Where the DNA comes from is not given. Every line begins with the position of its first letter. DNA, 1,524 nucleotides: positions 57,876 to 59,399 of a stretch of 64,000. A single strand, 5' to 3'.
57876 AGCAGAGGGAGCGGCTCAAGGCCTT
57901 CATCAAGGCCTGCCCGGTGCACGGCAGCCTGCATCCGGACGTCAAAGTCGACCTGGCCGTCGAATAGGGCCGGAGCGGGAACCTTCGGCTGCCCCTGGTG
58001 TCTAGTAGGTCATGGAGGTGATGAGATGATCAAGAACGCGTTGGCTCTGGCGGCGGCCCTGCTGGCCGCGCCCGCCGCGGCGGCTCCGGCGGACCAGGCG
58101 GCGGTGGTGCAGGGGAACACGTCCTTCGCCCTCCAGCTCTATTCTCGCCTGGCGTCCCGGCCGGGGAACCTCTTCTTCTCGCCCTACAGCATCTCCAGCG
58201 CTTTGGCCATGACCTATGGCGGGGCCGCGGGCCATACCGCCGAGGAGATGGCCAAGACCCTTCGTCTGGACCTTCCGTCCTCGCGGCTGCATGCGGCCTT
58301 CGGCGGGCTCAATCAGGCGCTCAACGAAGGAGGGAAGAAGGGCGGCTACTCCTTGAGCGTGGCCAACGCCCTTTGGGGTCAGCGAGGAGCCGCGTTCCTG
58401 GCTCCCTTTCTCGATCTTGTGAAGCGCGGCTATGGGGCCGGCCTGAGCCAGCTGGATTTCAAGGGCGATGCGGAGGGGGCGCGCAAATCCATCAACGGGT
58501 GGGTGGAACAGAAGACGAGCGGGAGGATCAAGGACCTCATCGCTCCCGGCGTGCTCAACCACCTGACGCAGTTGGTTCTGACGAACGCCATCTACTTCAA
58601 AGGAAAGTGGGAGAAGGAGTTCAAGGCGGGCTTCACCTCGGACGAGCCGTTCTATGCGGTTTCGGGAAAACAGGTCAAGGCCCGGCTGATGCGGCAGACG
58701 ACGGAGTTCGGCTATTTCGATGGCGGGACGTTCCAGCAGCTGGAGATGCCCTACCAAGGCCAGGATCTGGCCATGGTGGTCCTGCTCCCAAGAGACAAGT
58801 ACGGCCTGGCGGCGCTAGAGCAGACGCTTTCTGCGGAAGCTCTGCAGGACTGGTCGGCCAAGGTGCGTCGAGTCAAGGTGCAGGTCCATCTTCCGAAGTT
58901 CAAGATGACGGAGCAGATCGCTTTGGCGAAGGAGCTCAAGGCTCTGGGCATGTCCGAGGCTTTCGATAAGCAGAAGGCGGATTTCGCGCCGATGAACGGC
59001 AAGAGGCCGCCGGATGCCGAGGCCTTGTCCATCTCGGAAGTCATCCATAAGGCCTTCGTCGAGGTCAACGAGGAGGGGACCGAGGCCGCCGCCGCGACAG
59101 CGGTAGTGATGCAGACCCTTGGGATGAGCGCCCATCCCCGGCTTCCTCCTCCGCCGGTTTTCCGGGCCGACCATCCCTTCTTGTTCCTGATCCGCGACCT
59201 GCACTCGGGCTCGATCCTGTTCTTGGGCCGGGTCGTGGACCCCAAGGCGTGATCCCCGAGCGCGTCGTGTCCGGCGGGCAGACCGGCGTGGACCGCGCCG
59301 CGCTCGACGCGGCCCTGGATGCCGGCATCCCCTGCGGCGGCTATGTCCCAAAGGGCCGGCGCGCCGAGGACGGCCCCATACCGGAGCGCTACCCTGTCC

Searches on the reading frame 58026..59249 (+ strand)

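Call 57: search_protein_families(library=pfam, proteins=[window:58026-59249:+], max_evalue=0.00001)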
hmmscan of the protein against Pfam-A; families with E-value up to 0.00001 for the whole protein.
window:58026-59249:+ (408 aa): 1 family
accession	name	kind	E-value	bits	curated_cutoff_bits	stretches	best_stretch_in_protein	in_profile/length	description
PF00079.25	Serpin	-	2.1e-118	396.2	27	1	30-406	2-370/370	Serpin (serine protease inhibitor)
